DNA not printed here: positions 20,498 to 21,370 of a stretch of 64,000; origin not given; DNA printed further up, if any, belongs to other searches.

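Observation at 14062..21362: SipW-type signal peptidase embedded in a five-gene cluster with TasA-like proteins and a giant adhesin-enzyme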

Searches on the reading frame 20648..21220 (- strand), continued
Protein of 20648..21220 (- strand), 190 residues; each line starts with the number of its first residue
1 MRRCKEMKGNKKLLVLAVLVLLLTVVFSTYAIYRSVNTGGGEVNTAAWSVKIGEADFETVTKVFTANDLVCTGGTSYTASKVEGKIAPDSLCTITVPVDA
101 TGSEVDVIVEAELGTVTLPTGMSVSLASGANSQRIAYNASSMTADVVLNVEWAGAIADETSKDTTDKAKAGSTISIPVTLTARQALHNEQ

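Call 82: find_encoding_contigs(protein=P0379, flank=6000, max_places=1)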
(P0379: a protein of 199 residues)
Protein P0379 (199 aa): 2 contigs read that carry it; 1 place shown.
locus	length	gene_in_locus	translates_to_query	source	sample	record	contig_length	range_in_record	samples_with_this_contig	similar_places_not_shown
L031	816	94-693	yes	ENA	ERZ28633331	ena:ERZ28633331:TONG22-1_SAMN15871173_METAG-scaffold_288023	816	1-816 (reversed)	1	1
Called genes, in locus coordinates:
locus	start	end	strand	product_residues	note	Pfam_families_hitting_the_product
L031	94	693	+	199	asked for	-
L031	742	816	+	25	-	?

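Call 83: find_encoding_contigs(protein=P0338, flank=6000, max_places=1)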
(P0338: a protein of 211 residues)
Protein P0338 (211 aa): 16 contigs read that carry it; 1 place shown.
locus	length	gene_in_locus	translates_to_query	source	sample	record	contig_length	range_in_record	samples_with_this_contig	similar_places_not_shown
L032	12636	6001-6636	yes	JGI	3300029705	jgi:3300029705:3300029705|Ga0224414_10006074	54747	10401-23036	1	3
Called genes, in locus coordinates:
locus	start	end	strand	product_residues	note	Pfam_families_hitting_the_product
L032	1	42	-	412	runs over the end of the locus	PF01704:UDPGP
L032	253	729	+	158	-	PF01957:NfeD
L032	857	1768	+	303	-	PF01145:Band_7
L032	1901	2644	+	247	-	PF01643:Acyl-ACP_TE, PF13279:4HBT_2 (faint), PF20791:Acyl-ACP_TE_C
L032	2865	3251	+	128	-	PF11007:CotJA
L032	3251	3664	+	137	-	PF12652:CotJB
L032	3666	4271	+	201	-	PF05067:Mn_catalase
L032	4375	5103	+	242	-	-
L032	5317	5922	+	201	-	-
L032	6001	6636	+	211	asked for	-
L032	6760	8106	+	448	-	-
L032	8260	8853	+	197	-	-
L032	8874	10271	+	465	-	-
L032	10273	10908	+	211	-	-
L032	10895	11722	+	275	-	PF16760:CBM53 (weak)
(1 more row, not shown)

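Call 84: find_encoding_contigs(protein=P0340, flank=6000, max_places=1)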
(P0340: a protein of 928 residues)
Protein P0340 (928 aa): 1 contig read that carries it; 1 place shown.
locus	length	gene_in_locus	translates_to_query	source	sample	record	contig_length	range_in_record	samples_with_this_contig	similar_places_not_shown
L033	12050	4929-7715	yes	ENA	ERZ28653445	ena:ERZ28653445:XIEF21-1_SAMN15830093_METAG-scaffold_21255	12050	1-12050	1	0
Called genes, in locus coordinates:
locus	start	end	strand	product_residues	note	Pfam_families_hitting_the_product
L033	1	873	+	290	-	?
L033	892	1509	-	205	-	PF01726:LexA_DNA_bind, PF00717:Peptidase_S24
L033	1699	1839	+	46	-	-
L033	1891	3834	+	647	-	PF00456:Transketolase_N, PF02779:Transket_pyr, PF02780:Transketolase_C (weak), PF22613:Transketolase_C_1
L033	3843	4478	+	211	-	PF00882:Zn_dep_PLPC (weak)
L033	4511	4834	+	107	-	PF22570:LiaF-TM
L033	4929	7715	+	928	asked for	PF09479:Flg_new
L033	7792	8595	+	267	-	PF00924:MS_channel_2nd, PF21082:MS_channel_3rd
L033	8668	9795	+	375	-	PF00089:Trypsin, PF13365:Trypsin_2, PF00595:PDZ (weak), PF13180:PDZ_2 (faint)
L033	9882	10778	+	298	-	PF00294:PfkB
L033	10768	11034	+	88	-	PF01713:Smr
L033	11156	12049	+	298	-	?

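Call 85: find_encoding_contigs(protein=P0353, flank=6000, max_places=1)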
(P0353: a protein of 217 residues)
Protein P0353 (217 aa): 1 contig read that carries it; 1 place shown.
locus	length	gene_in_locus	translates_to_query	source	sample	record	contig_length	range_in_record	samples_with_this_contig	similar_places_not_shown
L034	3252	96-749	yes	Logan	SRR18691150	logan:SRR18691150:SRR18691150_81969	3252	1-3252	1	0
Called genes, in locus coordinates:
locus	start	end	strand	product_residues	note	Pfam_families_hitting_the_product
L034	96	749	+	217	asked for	-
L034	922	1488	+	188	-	-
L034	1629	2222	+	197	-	-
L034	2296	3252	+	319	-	?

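Call 88: search_solved_structures(query=A3, max_evalue=10, show_alignments=0)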
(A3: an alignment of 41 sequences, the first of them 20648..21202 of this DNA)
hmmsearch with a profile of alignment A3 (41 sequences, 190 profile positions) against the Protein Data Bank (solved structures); distinct sequences matched with E-value up to 10: 1.
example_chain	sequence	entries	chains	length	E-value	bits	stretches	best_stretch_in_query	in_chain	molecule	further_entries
5wox_A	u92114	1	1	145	0.15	15.3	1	19-82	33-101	Uncharacterized protein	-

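Call 89: search_dna_similar(query=window:20648-21202:-, collection=plasmids, mode=protein, max_evalue=0.001, max_rows=15)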
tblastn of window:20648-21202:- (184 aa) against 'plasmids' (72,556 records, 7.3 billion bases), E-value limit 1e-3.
No match.
